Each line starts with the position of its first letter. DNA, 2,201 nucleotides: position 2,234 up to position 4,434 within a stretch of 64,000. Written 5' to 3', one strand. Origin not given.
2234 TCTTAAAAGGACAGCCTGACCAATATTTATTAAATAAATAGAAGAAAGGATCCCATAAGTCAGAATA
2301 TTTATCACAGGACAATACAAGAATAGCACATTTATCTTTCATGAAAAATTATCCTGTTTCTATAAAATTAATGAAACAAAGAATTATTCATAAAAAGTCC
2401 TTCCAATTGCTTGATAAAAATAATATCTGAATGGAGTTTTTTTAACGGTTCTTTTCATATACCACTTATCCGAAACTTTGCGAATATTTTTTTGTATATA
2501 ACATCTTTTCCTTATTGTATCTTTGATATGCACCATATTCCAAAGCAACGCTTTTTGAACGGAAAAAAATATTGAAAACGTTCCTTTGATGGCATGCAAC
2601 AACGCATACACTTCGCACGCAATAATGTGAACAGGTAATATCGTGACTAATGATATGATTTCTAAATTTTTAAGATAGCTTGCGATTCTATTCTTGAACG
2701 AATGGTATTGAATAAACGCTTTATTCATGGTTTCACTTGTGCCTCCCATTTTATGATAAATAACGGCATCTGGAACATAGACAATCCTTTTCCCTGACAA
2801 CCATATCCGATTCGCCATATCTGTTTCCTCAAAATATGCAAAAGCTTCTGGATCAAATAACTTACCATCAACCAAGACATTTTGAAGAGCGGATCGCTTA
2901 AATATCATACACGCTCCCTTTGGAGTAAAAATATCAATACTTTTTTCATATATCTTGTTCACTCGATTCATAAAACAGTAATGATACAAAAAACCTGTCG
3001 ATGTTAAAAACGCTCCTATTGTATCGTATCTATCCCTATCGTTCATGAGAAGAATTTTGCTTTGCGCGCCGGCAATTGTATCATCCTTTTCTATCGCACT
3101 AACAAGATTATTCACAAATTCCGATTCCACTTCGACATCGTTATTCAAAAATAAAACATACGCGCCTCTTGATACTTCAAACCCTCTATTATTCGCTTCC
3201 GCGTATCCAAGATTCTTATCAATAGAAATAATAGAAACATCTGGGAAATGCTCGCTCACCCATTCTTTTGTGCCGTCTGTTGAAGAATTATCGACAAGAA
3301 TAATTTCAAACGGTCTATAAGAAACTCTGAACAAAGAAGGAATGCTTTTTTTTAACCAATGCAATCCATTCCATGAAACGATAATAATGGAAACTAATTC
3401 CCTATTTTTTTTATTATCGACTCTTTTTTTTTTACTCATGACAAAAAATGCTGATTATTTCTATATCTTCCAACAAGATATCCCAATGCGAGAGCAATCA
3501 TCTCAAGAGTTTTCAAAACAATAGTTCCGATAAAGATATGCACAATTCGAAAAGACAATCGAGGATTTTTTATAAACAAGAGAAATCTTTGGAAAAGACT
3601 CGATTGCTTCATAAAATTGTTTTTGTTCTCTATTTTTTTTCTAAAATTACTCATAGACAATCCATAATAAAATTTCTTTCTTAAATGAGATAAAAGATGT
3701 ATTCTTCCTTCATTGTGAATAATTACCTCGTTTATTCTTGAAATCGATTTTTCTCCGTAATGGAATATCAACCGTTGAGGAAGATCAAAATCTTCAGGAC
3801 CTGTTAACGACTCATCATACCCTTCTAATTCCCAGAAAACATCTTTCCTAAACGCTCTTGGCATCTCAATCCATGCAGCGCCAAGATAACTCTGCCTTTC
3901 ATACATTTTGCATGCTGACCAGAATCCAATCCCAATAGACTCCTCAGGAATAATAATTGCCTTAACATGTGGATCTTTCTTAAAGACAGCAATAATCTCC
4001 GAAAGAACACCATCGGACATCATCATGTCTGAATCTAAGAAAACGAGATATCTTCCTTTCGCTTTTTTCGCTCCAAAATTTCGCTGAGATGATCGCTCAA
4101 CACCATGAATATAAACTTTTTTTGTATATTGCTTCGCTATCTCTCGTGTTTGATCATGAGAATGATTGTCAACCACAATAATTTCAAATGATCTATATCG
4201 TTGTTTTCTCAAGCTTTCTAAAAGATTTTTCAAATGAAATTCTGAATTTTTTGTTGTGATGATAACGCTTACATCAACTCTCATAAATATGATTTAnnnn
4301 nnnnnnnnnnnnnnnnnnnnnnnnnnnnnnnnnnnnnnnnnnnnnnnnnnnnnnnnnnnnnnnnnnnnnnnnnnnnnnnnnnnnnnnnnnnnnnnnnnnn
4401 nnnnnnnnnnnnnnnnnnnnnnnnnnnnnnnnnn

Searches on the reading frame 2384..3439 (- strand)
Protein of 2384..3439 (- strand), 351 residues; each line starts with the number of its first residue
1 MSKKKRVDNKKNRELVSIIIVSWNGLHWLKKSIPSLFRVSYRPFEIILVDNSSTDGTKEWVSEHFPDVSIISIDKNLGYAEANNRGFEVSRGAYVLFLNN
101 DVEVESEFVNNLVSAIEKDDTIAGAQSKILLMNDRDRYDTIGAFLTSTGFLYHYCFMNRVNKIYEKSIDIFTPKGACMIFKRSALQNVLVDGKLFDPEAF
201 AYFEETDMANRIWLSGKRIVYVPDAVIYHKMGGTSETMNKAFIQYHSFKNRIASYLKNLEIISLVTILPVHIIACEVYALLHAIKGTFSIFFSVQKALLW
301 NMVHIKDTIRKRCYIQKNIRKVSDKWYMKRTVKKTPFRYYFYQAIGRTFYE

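Call 7: search_protein_families(library=pfam, proteins=[window:2384-3439:-], max_evalue=0.0001)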
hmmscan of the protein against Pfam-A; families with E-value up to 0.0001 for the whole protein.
window:2384-3439:- (351 aa): 4 families
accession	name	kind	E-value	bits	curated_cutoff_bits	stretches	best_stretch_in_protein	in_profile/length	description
PF00535.33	Glycos_transf_2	-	2.2e-27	96.5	23.3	1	17-188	1-167/168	Glycosyl transferase family 2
PF13641.12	Glyco_tranf_2_3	-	7.6e-15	56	27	1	16-240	3-219/230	Glycosyltransferase like family 2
PF13632.12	Glyco_trans_2_3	-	5e-08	33.4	27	1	94-258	1-142/198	Glycosyl transferase family group 2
PF10111.15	Glyco_tranf_2_2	-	6e-06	26.4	27.3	1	23-185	9-175/276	Glycosyltransferase like family 2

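Call 65: search_protein_families(library=ncbifam, proteins=[window:2384-3439:-], max_evalue=0.000001)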
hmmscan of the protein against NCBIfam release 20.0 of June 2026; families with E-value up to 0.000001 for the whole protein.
window:2384-3439:- (351 aa): 15 families
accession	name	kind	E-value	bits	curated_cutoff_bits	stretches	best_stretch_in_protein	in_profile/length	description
TIGR03937.1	PgaC_IcaA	equivalog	4e-17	62.3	422.3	1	4-246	35-267/407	poly-beta-1,6-N-acetyl-D-glucosamine synthase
NF041875.1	EPS_EpsD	equivalog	2.3e-16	60.1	370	1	16-114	1-102/325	exopolysaccharide biosynthesis glycosyltransferase EpsD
NF007482.0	PRK10073.1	equivalog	4.5e-15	55.5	423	1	11-137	3-132/334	glycosyltransferase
TIGR03111.1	glyc2_xrt_Gpos1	hypoth_equivalog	3.2e-14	52.6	363.95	1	3-244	38-278/439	TIGR03111 family XrtG-associated glycosyltransferase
NF047683.1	TeichurnBiosyTuaG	equivalog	5.4e-14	52.4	400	1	11-120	3-115/252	teichuronic acid biosynthesis protein TuaG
TIGR03965.1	mycofact_glyco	equivalog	2.6e-13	49.6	280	1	12-230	72-281/467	mycofactocin biosynthesis glycosyltransferase MftF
NF038299.1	EPS_HpsN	equivalog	3.6e-12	45.9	425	1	15-279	2-273/317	hormogonium polysaccharide biosynthesis glycosyltransferase HpsN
NF038302.1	EPS_HpsE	equivalog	8.8e-11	41.3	300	1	17-232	4-225/307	hormogonium polysaccharide biosynthesis glycosyltransferase HpsE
NF041394.1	GtaseAglG_Halo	equivalog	9.1e-11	41.6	440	1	24-231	13-217/304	glucosyl-dolichyl phosphate glucuronosyltransferase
TIGR04283.1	glyco_like_mftF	equivalog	1.3e-10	41.3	182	1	16-133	1-113/221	TIGR04283 family arsenosugar biosynthesis glycosyltransferase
NF050050.1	ProtGlycPglI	equivalog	1.7e-10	40.8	500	1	16-118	4-110/306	GalNAc(5)-diNAcBac-PP-undecaprenol beta-1,3-glucosyltransferase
TIGR01556.1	rhamnosyltran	subfamily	1e-09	38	200.55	1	28-246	9-220/281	rhamnosyltransferase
TIGR04009.1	wcaE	equivalog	1.2e-08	34.5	369.2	1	15-119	2-111/248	colanic acid biosynthesis glycosyltransferase WcaE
TIGR04242.1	nodulat_NodC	equivalog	2.1e-07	30.3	550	1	10-227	44-262/395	chitooligosaccharide synthase NodC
NF045692.1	OglycostaseCruG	equivalog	9.3e-07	28.1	600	0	13-282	40-311/386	2'-O-glycosyltransferase CruG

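Call 70: find_encoding_contigs(protein=window:2384-3439:-, flank=10000, max_places=1)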
Protein window:2384-3439:- (351 aa): 4 contigs read that carry it; 1 place shown.
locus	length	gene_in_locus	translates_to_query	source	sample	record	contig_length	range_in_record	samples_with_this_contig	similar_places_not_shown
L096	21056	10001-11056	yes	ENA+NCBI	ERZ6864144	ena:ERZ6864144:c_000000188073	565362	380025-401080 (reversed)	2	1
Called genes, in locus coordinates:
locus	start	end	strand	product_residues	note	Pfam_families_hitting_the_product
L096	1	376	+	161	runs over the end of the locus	-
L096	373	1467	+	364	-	PF26314:MptA_B_family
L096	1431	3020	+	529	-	-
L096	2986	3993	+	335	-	PF13579:Glyco_trans_4_4 (weak), PF13439:Glyco_transf_4, PF00534:Glycos_transf_1, PF13692:Glyco_trans_1_4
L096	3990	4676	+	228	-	PF00535:Glycos_transf_2, PF10111:Glyco_tranf_2_2, PF13641:Glyco_tranf_2_3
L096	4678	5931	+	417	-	PF01943:Polysacc_synt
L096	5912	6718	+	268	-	PF00535:Glycos_transf_2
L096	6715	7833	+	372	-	PF13439:Glyco_transf_4, PF13579:Glyco_trans_4_4 (faint), PF20706:GT4-conflict, PF00534:Glycos_transf_1, PF13692:Glyco_trans_1_4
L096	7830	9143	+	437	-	PF13231:PMT_2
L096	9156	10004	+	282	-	PF00535:Glycos_transf_2, PF10111:Glyco_tranf_2_2 (weak), PF13641:Glyco_tranf_2_3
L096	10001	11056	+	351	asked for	PF00535:Glycos_transf_2, PF10111:Glyco_tranf_2_2 (weak), PF13641:Glyco_tranf_2_3, PF13632:Glyco_trans_2_3 (weak)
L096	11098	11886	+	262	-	-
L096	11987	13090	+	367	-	PF02350:Epimerase_2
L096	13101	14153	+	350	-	PF00535:Glycos_transf_2, PF10111:Glyco_tranf_2_2 (weak), PF13704:Glyco_tranf_2_4 (faint)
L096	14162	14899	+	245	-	PF13302:Acetyltransf_3 (weak), PF00583:Acetyltransf_1, PF13673:Acetyltransf_10 (weak), PF13508:Acetyltransf_7 (weak)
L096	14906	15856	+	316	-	PF01073:3Beta_HSD, PF01370:Epimerase, PF02719:Polysacc_synt_2, PF04321:RmlD_sub_bind, PF07993:NAD_binding_4 (faint), PF16363:GDP_Man_Dehyd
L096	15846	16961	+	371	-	PF01041:DegT_DnrJ_EryC1, PF00155:Aminotran_1_2 (weak)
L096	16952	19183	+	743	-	-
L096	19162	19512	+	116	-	-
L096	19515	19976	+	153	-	PF01041:DegT_DnrJ_EryC1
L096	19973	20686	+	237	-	PF01041:DegT_DnrJ_EryC1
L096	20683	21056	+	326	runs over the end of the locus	PF01073:3Beta_HSD, PF01370:Epimerase, PF02719:Polysacc_synt_2, PF16363:GDP_Man_Dehyd, PF07993:NAD_binding_4, PF13460:NAD_binding_10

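Call 71: search_protein_families(library=ncbifam, proteins=[L096:13101-14150:+, L096:14162-14896:+, L096:14906-15853:+, L096:15846-16958:+, L096:16952-19180:+, L096:19162-19509:+, L096:19515-19973:+, L096:19973-20683:+, L096:20683-21054:+], max_evalue=0.00001)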
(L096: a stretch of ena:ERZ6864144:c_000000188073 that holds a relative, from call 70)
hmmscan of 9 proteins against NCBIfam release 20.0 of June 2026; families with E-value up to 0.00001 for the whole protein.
L096:13101-14150:+ (350 aa): 8 families
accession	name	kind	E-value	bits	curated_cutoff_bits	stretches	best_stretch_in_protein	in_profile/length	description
NF041875.1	EPS_EpsD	equivalog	5.9e-14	52.2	370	1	9-107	1-102/325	exopolysaccharide biosynthesis glycosyltransferase EpsD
NF007482.0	PRK10073.1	equivalog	1.3e-12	47.4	423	1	5-99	4-101/334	glycosyltransferase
NF047683.1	TeichurnBiosyTuaG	equivalog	5.8e-12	45.8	400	1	4-121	3-123/252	teichuronic acid biosynthesis protein TuaG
TIGR04283.1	glyco_like_mftF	equivalog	4e-11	42.9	182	1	9-99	1-88/221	TIGR04283 family arsenosugar biosynthesis glycosyltransferase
NF038302.1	EPS_HpsE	equivalog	8.9e-11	41.3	300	1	8-99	2-102/307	hormogonium polysaccharide biosynthesis glycosyltransferase HpsE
TIGR03111.1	glyc2_xrt_Gpos1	hypoth_equivalog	1.9e-10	40.1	363.95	1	5-121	47-168/439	TIGR03111 family XrtG-associated glycosyltransferase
NF050050.1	ProtGlycPglI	equivalog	3.3e-07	30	500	1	7-97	2-97/306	GalNAc(5)-diNAcBac-PP-undecaprenol beta-1,3-glucosyltransferase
TIGR03965.1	mycofact_glyco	equivalog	3.5e-07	29.5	280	1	5-97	72-168/467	mycofactocin biosynthesis glycosyltransferase MftF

L096:14162-14896:+ (245 aa): 4 families
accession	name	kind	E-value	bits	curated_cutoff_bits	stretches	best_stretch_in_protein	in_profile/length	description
NF008212.0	PRK10975.1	equivalog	3.8e-12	46.5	219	1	5-235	9-223/232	dTDP-4-amino-4,6-dideoxy-D-galactose acyltransferase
TIGR02382.1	wecD_rffC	equivalog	5.2e-10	39.2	195.1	1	54-229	12-177/191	dTDP-4-amino-4,6-dideoxy-D-galactose acyltransferase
NF053587.1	SpmdActasePaiA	equivalog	6.7e-06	26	250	0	103-236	16-151/172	spermidine/spermine N(1)-acetyltransferase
TIGR01575.1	rimI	equivalog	7e-06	26.2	86.4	0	134-238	11-118/132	ribosomal protein S18-alanine N-acetyltransferase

L096:14906-15853:+ (316 aa): 24 families
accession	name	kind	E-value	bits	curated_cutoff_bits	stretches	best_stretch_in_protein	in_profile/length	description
TIGR01179.1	galE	equivalog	5.6e-27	94.4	262.3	1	3-167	1-157/332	UDP-glucose 4-epimerase GalE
TIGR04180.1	EDH_00030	hypoth_equivalog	2.9e-25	88.9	475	1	4-295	1-296/297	NAD-dependent 4,6-dehydratase LegB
TIGR02197.1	heptose_epim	equivalog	1.4e-23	83.6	274.6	1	4-307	1-312/316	ADP-glyceromanno-heptose 6-epimerase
TIGR02622.1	CDP_4_6_dhtase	equivalog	5.5e-23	81.6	278.45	1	2-174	5-173/352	CDP-glucose 4,6-dehydratase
TIGR01181.1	dTDP_gluc_dehyt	equivalog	4.8e-22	78.5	365.1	1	3-306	1-309/321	dTDP-glucose 4,6-dehydratase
TIGR01214.1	rmlD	equivalog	4.2e-21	75.3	224.05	1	3-260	1-226/285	dTDP-4-dehydrorhamnose reductase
NF043036.1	ErythonDh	equivalog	3.9e-15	55.9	325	1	3-167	2-161/321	D-erythronate dehydrogenase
NF007956.0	PRK10675.1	subfamily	7.5e-15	54.9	394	1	3-166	2-160/338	UDP-glucose 4-epimerase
TIGR03466.1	HpnA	hypoth_equivalog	1.5e-12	47.1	367.65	1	3-228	2-216/327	hopanoid-associated sugar epimerase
TIGR01472.1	gmd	equivalog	2.7e-12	46.6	415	1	3-166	2-166/342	GDP-mannose 4,6-dehydratase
NF042423.1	oxyalk_red_Shew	equivalog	2.5e-11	43.2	580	1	2-187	9-180/331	2-alkyl-3-oxoalkanoate reductase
NF007582.0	PRK10217.1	equivalog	3.4e-11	42.8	698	1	1-258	1-268/355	dTDP-glucose 4,6-dehydratase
NF047922.1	GDPFucSynFcl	equivalog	8e-11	41.9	500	1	66-303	39-296/308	GDP-L-fucose synthase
NF011728.1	PRK15181.1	equivalog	1.4e-10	40.7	760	1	2-305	16-334/348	Vi polysaccharide biosynthesis UDP-N-acetylglucosaminuronic acid C-4 epimerase TviC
NF007490.0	PRK10084.1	subfamily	1.6e-10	40.5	649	1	3-257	2-274/361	dTDP-glucose 4,6-dehydratase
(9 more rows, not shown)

L096:15846-16958:+ (371 aa): 13 families
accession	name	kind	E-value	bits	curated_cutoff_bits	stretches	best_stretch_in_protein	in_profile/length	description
TIGR03588.1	PseC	equivalog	1.1e-97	327.3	423.5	1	5-369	4-378/380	UDP-4-amino-4,6-dideoxy-N-acetyl-beta-L-altrosamine transaminase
NF008658.2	PRK11658.1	equivalog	1.8e-69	234.2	631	1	5-369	7-375/379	UDP-4-amino-4-deoxy-L-arabinose aminotransferase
NF008687.0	PRK11706.1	equivalog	6.3e-69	232.5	375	1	29-370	29-373/375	dTDP-4-amino-4,6-dideoxygalactose transaminase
TIGR04181.1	NHT_00031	hypoth_equivalog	3.7e-68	230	420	1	9-350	7-357/359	LegC family aminotransferase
TIGR02379.1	ECA_wecE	subfamily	3.6e-58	197.1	434.85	1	29-368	29-372/376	dTDP-4-amino-4,6-dideoxy-D-glucose transaminase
NF011936.0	PRK15407.1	equivalog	1.2e-48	166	423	1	18-370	52-435/440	lipopolysaccharide biosynthesis protein RfbH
TIGR04427.1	PLP_DesI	equivalog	1.5e-41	142.8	650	1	21-370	41-382/390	dTDP-4-dehydro-6-deoxyglucose aminotransferase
NF005816.0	PRK07682.1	equivalog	7.7e-09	34.7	620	1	39-152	82-202/390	aminotransferase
NF005817.0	PRK07683.1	equivalog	1.5e-08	33.8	575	1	42-126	85-168/387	aminotransferase A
NF004975.0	PRK06348.1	equivalog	1.9e-08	33.7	549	1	32-152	75-201/384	pyridoxal phosphate-dependent aminotransferase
TIGR01977.1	am_tr_V_EF2568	hypoth_equivalog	9.6e-07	28.1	377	1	45-155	61-176/376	cysteine desulfurase family protein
NF041091.1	asp_aminotase_Arch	equivalog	2.2e-06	26.8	550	1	40-152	82-199/376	aspartate aminotransferase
NF041364.1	GntC_guanitoxin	equivalog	5.1e-06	25.6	415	1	54-152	68-173/356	guanitoxin biosynthesis PLP-dependent (S)-gamma-hydroxy-L-arginine cyclodehydratase GntC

L096:16952-19180:+ (743 aa): 0 families

L096:19162-19509:+ (116 aa): 0 families

L096:19515-19973:+ (153 aa): 4 families
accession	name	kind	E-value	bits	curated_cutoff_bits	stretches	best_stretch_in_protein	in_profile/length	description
NF011936.0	PRK15407.1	equivalog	5e-17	61.7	423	1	28-124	60-160/440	lipopolysaccharide biosynthesis protein RfbH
TIGR03588.1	PseC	equivalog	4.3e-10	39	423.5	1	26-126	23-119/380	UDP-4-amino-4,6-dideoxy-N-acetyl-beta-L-altrosamine transaminase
TIGR04181.1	NHT_00031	hypoth_equivalog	8.2e-10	38.1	420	1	18-125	15-118/359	LegC family aminotransferase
NF008658.2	PRK11658.1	equivalog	4e-08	32.3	631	1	29-123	29-119/379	UDP-4-amino-4-deoxy-L-arabinose aminotransferase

L096:19973-20683:+ (237 aa): 7 families
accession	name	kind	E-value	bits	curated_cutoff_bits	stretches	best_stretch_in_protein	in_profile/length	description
NF011936.0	PRK15407.1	equivalog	1.7e-41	142.4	423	1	2-231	190-428/440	lipopolysaccharide biosynthesis protein RfbH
TIGR03588.1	PseC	equivalog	1.6e-25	89.8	423.5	1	2-149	151-291/380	UDP-4-amino-4,6-dideoxy-N-acetyl-beta-L-altrosamine transaminase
TIGR04181.1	NHT_00031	hypoth_equivalog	1.4e-20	73.5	420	1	2-203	163-345/359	LegC family aminotransferase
NF008658.2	PRK11658.1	equivalog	1.6e-14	53.4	631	1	3-139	151-276/379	UDP-4-amino-4-deoxy-L-arabinose aminotransferase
NF008687.0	PRK11706.1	equivalog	7.4e-14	51.3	375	1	2-136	148-269/375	dTDP-4-amino-4,6-dideoxygalactose transaminase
TIGR04427.1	PLP_DesI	equivalog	2.9e-12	46.4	650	1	3-69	168-234/390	dTDP-4-dehydro-6-deoxyglucose aminotransferase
TIGR02379.1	ECA_wecE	subfamily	1e-11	44.3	434.85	1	2-136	148-270/376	dTDP-4-amino-4,6-dideoxy-D-glucose transaminase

L096:20683-21054:+ (124 aa): 14 families
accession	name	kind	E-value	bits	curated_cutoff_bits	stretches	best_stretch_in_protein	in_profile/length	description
TIGR04180.1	EDH_00030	hypoth_equivalog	1.2e-14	54.1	475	1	10-122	1-117/297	NAD-dependent 4,6-dehydratase LegB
TIGR03466.1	HpnA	hypoth_equivalog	3.3e-13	49.2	367.65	1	9-122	2-109/327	hopanoid-associated sugar epimerase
TIGR01179.1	galE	equivalog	2.1e-10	40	262.3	1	10-118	2-113/332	UDP-glucose 4-epimerase GalE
TIGR01181.1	dTDP_gluc_dehyt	equivalog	3.1e-09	36.4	365.1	1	10-116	2-114/321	dTDP-glucose 4,6-dehydratase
TIGR02197.1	heptose_epim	equivalog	9.1e-09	34.9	274.6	1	10-120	1-109/316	ADP-glyceromanno-heptose 6-epimerase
NF042423.1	oxyalk_red_Shew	equivalog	2.9e-08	33.2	580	1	8-122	9-114/331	2-alkyl-3-oxoalkanoate reductase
NF047922.1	GDPFucSynFcl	equivalog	3e-08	33.5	500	1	7-123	2-102/308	GDP-L-fucose synthase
TIGR03589.1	PseB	equivalog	1.9e-07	30.4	407.75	1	5-122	2-121/324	UDP-N-acetylglucosamine 4,6-dehydratase (inverting)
NF050030.1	thlkprotThyD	equivalog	5.1e-07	29.2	400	1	10-121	3-116/305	thylakoid membrane protein ThyD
NF043036.1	ErythonDh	equivalog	6.4e-07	28.9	325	1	9-118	2-116/321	D-erythronate dehydrogenase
NF042422.1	oxyalk_red_OleD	equivalog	7.5e-07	28.8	580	1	9-122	2-106/329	2-alkyl-3-oxoalkanoate reductase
TIGR02622.1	CDP_4_6_dhtase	equivalog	1.9e-06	27.2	278.45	1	4-84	1-87/352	CDP-glucose 4,6-dehydratase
TIGR01777.1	yfcH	hypoth_equivalog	2.4e-06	27.4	207.35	1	10-117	1-101/292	TIGR01777 family oxidoreductase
NF004849.1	PRK06200.1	equivalog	4.1e-06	26.1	330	1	6-71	5-70/269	3-(cis-5,6-dihydroxycyclohexa-1,3-dien-1-yl)propanoate dehydrogenase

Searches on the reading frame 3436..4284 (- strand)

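Call 7: search_protein_families(library=pfam, proteins=[window:3436-4284:-], max_evalue=0.0001)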
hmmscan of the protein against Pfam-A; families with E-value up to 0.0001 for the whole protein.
window:3436-4284:- (282 aa): 3 families
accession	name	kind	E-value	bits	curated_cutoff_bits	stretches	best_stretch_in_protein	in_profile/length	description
PF00535.33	Glycos_transf_2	-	1.3e-25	90.7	23.3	1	6-116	1-119/168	Glycosyl transferase family 2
PF10111.15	Glyco_tranf_2_2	-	5.6e-11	42.9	27.3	1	6-100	1-105/276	Glycosyltransferase like family 2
PF13641.12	Glyco_tranf_2_3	-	6.3e-09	36.6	27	1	5-114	3-123/230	Glycosyltransferase like family 2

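Call 65: search_protein_families(library=ncbifam, proteins=[window:3436-4284:-], max_evalue=0.000001)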
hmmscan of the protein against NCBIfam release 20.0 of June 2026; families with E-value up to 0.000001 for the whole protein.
window:3436-4284:- (282 aa): 15 families
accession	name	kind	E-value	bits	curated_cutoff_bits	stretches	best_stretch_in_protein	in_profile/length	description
TIGR04283.1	glyco_like_mftF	equivalog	5.7e-24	84.9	182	1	5-196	1-190/221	TIGR04283 family arsenosugar biosynthesis glycosyltransferase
TIGR03965.1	mycofact_glyco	equivalog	5.9e-20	71.6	280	1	4-109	75-186/467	mycofactocin biosynthesis glycosyltransferase MftF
NF041875.1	EPS_EpsD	equivalog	2.9e-18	66.3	370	1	5-235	1-251/325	exopolysaccharide biosynthesis glycosyltransferase EpsD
NF007482.0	PRK10073.1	equivalog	5e-15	55.3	423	1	4-103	7-112/334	glycosyltransferase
NF047683.1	TeichurnBiosyTuaG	equivalog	4e-14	52.9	400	1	4-104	7-114/252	teichuronic acid biosynthesis protein TuaG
NF038302.1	EPS_HpsE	equivalog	4.6e-12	45.5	300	1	3-109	1-119/307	hormogonium polysaccharide biosynthesis glycosyltransferase HpsE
NF050050.1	ProtGlycPglI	equivalog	6.5e-12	45.4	500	1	5-103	4-110/306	GalNAc(5)-diNAcBac-PP-undecaprenol beta-1,3-glucosyltransferase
NF038299.1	EPS_HpsN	equivalog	6.5e-12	45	425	1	5-110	3-115/317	hormogonium polysaccharide biosynthesis glycosyltransferase HpsN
TIGR03937.1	PgaC_IcaA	equivalog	4.7e-11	42.3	422.3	1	5-110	47-159/407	poly-beta-1,6-N-acetyl-D-glucosamine synthase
TIGR03111.1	glyc2_xrt_Gpos1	hypoth_equivalog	3.1e-09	36.1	363.95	1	4-110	50-165/439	TIGR03111 family XrtG-associated glycosyltransferase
NF041394.1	GtaseAglG_Halo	equivalog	4.5e-09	36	440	0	4-105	2-111/304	glucosyl-dolichyl phosphate glucuronosyltransferase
NF053739.1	GlytfEpsEBac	equivalog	4e-08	32.6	450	1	5-56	3-54/265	glycosyltransferase EpsE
NF007453.0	PRK10018.1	equivalog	1.1e-07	31.9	382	1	5-251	8-264/280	colanic acid biosynthesis glycosyltransferase WcaA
NF045692.1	OglycostaseCruG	equivalog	1.2e-07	31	600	1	4-55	42-93/386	2'-O-glycosyltransferase CruG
TIGR04017.1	WcaA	equivalog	3.9e-07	29.9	495.75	0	5-251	7-263/279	colanic acid biosynthesis glycosyltransferase WcaA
